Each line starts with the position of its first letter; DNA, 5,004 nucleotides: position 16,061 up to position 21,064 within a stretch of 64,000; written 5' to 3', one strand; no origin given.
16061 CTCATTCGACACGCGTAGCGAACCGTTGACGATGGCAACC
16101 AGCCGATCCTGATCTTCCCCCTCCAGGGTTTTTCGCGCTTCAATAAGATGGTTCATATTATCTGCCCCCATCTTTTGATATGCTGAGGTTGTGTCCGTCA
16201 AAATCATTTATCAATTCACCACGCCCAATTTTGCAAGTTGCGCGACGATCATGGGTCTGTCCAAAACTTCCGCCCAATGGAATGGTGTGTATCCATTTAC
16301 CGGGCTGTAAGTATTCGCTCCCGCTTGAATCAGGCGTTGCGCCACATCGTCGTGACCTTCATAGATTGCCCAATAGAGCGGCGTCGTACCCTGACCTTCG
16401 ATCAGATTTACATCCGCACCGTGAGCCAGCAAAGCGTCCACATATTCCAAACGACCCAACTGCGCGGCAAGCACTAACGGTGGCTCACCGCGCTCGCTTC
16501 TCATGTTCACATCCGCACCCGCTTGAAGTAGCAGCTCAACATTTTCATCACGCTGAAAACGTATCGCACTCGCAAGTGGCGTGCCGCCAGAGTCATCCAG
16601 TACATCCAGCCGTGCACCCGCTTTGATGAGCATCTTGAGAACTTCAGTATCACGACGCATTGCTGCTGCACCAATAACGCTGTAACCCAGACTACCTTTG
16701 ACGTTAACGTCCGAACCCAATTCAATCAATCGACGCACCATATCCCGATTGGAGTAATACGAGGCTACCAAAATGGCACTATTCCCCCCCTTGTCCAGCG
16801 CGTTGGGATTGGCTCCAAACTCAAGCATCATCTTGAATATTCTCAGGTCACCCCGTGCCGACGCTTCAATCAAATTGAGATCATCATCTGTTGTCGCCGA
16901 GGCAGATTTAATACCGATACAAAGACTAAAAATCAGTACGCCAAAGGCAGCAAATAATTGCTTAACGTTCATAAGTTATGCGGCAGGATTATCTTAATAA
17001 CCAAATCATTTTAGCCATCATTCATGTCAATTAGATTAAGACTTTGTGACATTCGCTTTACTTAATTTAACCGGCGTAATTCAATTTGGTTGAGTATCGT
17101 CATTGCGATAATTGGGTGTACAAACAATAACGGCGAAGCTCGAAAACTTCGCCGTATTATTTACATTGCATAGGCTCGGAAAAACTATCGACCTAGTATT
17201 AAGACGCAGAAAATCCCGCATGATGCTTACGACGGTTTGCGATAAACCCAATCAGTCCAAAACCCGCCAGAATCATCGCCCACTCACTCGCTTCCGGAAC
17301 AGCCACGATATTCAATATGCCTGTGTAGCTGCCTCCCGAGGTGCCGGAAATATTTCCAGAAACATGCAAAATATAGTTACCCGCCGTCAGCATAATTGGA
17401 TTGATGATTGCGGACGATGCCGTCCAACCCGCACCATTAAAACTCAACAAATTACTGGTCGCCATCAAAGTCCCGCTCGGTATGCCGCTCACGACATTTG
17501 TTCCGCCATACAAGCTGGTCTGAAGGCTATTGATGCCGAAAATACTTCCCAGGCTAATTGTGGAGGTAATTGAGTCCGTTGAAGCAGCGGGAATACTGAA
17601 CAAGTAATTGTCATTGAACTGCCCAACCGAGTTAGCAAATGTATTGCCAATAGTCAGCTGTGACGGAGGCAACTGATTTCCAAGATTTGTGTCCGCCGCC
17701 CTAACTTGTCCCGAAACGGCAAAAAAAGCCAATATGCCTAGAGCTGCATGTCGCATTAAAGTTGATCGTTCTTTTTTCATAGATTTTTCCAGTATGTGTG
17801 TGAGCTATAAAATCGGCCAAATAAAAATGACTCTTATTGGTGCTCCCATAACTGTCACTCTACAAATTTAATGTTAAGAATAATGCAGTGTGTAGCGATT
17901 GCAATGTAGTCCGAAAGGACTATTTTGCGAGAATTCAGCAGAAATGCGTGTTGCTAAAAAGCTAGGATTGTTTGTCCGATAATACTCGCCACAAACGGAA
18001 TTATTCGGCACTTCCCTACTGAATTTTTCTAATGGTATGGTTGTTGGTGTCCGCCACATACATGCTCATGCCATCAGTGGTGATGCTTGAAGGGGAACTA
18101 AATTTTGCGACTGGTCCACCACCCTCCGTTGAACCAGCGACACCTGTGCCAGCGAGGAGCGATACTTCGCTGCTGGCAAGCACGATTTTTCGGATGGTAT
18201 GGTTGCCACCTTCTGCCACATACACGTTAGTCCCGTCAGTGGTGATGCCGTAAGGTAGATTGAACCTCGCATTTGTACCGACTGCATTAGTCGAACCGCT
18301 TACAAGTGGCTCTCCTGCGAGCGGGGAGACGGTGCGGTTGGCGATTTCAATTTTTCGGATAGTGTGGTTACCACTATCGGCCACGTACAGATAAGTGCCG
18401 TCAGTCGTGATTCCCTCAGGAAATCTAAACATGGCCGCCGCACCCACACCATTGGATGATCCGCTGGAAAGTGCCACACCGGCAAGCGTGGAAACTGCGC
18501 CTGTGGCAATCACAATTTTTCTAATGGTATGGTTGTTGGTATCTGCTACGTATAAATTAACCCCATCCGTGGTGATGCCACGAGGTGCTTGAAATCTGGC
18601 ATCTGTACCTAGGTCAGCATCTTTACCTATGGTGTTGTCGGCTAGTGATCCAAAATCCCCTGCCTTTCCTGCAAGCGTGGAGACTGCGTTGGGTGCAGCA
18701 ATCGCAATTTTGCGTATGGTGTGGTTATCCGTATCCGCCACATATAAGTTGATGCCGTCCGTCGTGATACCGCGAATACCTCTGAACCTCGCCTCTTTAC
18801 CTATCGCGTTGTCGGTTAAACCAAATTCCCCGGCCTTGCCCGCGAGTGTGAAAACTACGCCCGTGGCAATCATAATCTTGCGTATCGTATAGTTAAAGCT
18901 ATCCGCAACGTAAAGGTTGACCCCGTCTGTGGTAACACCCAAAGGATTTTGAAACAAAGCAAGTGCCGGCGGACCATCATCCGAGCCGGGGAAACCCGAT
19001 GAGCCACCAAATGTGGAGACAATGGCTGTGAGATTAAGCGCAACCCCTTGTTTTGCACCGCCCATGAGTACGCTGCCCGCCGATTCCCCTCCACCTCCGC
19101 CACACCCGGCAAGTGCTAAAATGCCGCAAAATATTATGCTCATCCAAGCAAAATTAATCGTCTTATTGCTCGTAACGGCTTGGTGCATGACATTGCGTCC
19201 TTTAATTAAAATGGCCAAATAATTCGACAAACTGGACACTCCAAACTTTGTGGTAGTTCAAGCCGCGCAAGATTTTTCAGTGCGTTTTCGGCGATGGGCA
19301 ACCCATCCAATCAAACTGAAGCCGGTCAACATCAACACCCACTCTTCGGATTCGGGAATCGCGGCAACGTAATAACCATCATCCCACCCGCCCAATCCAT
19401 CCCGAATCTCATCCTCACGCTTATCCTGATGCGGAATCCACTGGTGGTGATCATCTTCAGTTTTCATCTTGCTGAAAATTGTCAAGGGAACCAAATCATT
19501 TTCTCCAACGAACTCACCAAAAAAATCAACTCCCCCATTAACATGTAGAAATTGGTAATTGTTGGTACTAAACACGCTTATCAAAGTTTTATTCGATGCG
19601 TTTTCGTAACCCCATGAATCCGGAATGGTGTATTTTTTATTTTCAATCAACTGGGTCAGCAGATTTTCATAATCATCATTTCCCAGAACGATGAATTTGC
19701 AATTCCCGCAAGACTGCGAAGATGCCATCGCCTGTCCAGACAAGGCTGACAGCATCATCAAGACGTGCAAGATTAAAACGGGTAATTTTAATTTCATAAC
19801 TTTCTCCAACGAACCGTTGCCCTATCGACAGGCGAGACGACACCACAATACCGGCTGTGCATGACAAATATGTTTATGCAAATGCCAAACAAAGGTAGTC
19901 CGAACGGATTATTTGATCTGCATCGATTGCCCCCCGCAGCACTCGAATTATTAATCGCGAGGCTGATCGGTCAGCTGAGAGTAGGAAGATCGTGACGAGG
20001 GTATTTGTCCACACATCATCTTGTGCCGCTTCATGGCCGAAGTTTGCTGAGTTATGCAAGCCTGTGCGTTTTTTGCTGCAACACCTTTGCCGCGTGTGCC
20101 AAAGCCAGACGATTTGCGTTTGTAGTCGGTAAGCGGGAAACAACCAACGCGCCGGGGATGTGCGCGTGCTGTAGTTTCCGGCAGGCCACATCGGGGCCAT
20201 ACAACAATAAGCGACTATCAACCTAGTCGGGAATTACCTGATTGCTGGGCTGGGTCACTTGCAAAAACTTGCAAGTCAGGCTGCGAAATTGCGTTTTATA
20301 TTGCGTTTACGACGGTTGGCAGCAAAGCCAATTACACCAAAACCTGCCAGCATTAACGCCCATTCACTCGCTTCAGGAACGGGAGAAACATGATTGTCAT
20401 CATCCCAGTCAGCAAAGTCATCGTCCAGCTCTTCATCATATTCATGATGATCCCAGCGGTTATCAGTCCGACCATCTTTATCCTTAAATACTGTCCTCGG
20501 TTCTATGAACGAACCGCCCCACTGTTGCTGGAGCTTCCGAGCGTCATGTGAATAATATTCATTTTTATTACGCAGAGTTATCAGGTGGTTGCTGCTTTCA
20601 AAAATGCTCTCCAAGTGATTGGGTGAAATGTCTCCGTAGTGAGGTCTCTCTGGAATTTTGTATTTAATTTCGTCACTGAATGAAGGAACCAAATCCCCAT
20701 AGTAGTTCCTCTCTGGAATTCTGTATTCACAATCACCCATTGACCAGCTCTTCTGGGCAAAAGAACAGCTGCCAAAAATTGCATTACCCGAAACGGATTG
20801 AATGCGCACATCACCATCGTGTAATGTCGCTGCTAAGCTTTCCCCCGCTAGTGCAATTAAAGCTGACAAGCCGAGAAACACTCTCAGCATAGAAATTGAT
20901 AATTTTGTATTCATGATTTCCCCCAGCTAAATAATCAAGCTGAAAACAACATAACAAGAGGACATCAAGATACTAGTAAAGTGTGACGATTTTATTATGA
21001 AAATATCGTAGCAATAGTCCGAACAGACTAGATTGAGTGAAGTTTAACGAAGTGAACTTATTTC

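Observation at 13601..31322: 16-bp palindrome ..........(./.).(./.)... upstream of every PEP-CTERM gene: candidate regulon operator (EpsA box?)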

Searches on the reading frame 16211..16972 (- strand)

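Call 8: search_protein_families(library=ncbifam, proteins=[window:16211-16972:-], max_evalue=0.01)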
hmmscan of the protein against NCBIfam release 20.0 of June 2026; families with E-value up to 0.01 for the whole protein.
window:16211-16972:- (253 aa): 10 families
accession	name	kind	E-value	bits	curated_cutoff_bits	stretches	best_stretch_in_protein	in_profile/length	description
NF043029.1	T4SS_AnkY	equivalog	9.1e-21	73.9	600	2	102-169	464-531/543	Dot/Icm T4SS effector AnkY/LegA9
NF043023.1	T4SS_AnkH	equivalog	1.2e-19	70.4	600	2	133-222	3-92/467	Dot/Icm T4SS effector AnkH/LegA3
NF041931.2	MzaA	equivalog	1.4e-14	53.9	800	1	136-219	9-92/726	MZA anti-phage system associated sigma-70 family RNA polymerase sigma factor MzaA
NF043028.1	T4SS_AnkX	equivalog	2.7e-13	49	1400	2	26-137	578-693/938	Dot/Icm T4SS effector AnkN/AnkX/LegA8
NF043022.1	T4SS_AnkG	equivalog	1.7e-11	43.5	500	2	95-222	295-430/455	Dot/Icm T4SS effector AnkG/AnkZ/LegA7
NF043027.1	T4SS_AnkQ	equivalog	4.5e-08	32.2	700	1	131-221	295-390/496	Dot/Icm T4SS effector AnkQ/LegA10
NF043021.1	T4SS_AnkF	equivalog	5.1e-08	31.7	1000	1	130-238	586-677/917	Dot/Icm T4SS effector AnkF/LegA14/Ceg31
NF043019.1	T4SS_AnkC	equivalog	4.7e-06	25.7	450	1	76-185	107-224/459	Dot/Icm T4SS effector AnkC/LegA12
TIGR00870.1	trp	subfamily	4.6e-05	21.7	498.75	0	161-191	130-159/747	transient-receptor-potential calcium channel protein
NF043024.1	T4SS_AnkI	equivalog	0.0004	19.3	550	0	165-203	244-283/439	Dot/Icm T4SS effector AnkI/LegAS4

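Call 47: search_protein_families(library=pfam, proteins=[window:16211-16972:-], max_evalue=0.01)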
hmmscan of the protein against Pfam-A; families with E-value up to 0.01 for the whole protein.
window:16211-16972:- (253 aa): 7 families
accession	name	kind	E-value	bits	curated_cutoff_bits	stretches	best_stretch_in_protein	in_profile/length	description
PF12796.13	Ank_2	-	4.9e-59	197.3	27.3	5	103-190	4-88/90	Ankyrin repeats (3 copies)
PF13637.12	Ank_4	-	5.2e-37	125.5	22.7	6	168-207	3-42/50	Ankyrin repeats (many copies)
PF00023.36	Ank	-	6.3e-37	124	21.1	4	195-220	2-27/33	Ankyrin repeat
PF13606.12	Ank_3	-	4.8e-27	91.1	22.3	1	162-189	2-29/30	Ankyrin repeat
PF13857.12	Ank_5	-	3.9e-23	81.7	27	3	49-98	1-51/56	Ankyrin repeats (many copies)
PF24521.3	Ank_KRIT1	-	0.00033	20.8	80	0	149-216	38-106/149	KRIT1 ankyrin-repeats domain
PF23745.1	ANK_LRRK2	-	0.00092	19.5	27.5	0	73-121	41-89/130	LRRK2 ANK repeat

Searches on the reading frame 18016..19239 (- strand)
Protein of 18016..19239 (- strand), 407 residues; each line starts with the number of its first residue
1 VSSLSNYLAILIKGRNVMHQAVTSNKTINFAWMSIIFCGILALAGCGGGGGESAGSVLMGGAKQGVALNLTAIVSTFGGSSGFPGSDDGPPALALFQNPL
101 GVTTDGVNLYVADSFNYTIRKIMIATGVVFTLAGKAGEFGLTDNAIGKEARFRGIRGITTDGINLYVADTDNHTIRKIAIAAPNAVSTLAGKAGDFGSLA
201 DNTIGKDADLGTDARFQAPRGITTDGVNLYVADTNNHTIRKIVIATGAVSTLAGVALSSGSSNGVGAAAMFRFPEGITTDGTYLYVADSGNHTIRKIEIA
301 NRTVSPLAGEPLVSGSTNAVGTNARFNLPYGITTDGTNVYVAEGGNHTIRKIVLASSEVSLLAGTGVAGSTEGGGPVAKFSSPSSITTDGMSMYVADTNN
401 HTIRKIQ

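Call 8: search_protein_families(library=ncbifam, proteins=[window:18016-19239:-], max_evalue=0.01)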
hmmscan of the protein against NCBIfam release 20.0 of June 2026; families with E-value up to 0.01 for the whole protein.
window:18016-19239:- (407 aa): 1 family
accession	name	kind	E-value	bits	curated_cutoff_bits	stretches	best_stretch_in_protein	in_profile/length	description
NF040631.2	InhA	exception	0.0048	16.5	430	0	225-263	165-204/257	NADH-dependent enoyl-ACP reductase InhA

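Call 47: search_protein_families(library=pfam, proteins=[window:18016-19239:-], max_evalue=0.01)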
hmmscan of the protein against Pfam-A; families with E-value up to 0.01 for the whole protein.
window:18016-19239:- (407 aa): 5 families
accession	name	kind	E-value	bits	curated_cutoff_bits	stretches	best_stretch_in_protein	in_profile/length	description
PF01436.27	NHL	-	2.7e-25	87.5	20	2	216-241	1-27/28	NHL repeat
PF25021.1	TEN_NHL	-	1.8e-10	40.8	27.1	1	139-242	249-356/357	Teneurin NHL domain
PF08450.18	SGL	-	1.3e-08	35.2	26.3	0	276-352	140-210/246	SMP-30/Gluconolactonase/LRE-like region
PF01731.26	Arylesterase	-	7.4e-05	23.3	21.3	0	263-299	45-83/86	Arylesterase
PF16460.11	Phage_TTP_11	-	0.0013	18.9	28.4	0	277-301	3-27/154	Phage tail tube, TTP, lambda-like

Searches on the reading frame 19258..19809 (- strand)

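Call 8: search_protein_families(library=ncbifam, proteins=[window:19258-19809:-], max_evalue=0.01)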
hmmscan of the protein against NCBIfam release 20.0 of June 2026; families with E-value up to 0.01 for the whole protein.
window:19258-19809:- (183 aa): 4 families
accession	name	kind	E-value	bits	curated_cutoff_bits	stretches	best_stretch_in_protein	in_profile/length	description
NF038126.1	PEP_CTERM_FxDxF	subfamily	1.5e-05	25.3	50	1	147-174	138-165/165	FxDxF family PEP-CTERM protein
NF038129.1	PEP_NF038129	equivalog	0.00079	19.3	65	1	148-174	168-194/194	NF038129 family PEP-CTERM protein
NF038119.1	PEP_CTERM_MHFG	equivalog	0.0011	19.3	100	1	130-175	215-260/260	MHFG family PEP-CTERM protein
NF035944.1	PEPxxWA-CTERM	domain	0.0011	18.8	35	1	152-174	2-24/24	PEPxxWA-CTERM sorting domain-containing protein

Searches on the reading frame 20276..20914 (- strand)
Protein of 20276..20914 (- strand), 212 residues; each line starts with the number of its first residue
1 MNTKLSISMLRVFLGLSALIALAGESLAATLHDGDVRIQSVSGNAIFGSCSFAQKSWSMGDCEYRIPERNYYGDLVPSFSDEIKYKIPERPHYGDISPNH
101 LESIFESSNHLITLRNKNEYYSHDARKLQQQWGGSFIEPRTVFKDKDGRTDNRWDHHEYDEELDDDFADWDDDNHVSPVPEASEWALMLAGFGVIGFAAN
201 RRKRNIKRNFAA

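Call 8: search_protein_families(library=ncbifam, proteins=[window:20276-20914:-], max_evalue=0.01)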
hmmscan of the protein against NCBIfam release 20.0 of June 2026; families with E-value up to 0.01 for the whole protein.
window:20276-20914:- (212 aa): 5 families
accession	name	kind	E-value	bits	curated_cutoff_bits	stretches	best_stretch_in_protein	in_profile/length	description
NF038126.1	PEP_CTERM_FxDxF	subfamily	5.6e-09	36.4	50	1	175-202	138-165/165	FxDxF family PEP-CTERM protein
NF035944.1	PEPxxWA-CTERM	domain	1.8e-07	30.9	35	1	179-202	1-24/24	PEPxxWA-CTERM sorting domain-containing protein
NF038119.1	PEP_CTERM_MHFG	equivalog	1.5e-06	28.7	100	1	139-203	198-260/260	MHFG family PEP-CTERM protein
NF038129.1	PEP_NF038129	equivalog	1.3e-05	25.1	65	1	172-202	164-194/194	NF038129 family PEP-CTERM protein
NF038120.1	PEP_CTERM_QFxxD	subfamily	0.0051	16.7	80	1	173-203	187-215/215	NF038120 family PEP-CTERM protein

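Call 47: search_protein_families(library=pfam, proteins=[window:20276-20914:-], max_evalue=0.01)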
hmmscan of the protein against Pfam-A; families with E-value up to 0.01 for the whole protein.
window:20276-20914:- (212 aa): 1 family
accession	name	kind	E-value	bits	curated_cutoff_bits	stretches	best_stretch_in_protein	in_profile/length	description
PF07589.16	PEP-CTERM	-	0.00053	20.4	20.7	1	178-202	1-24/24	PEP-CTERM motif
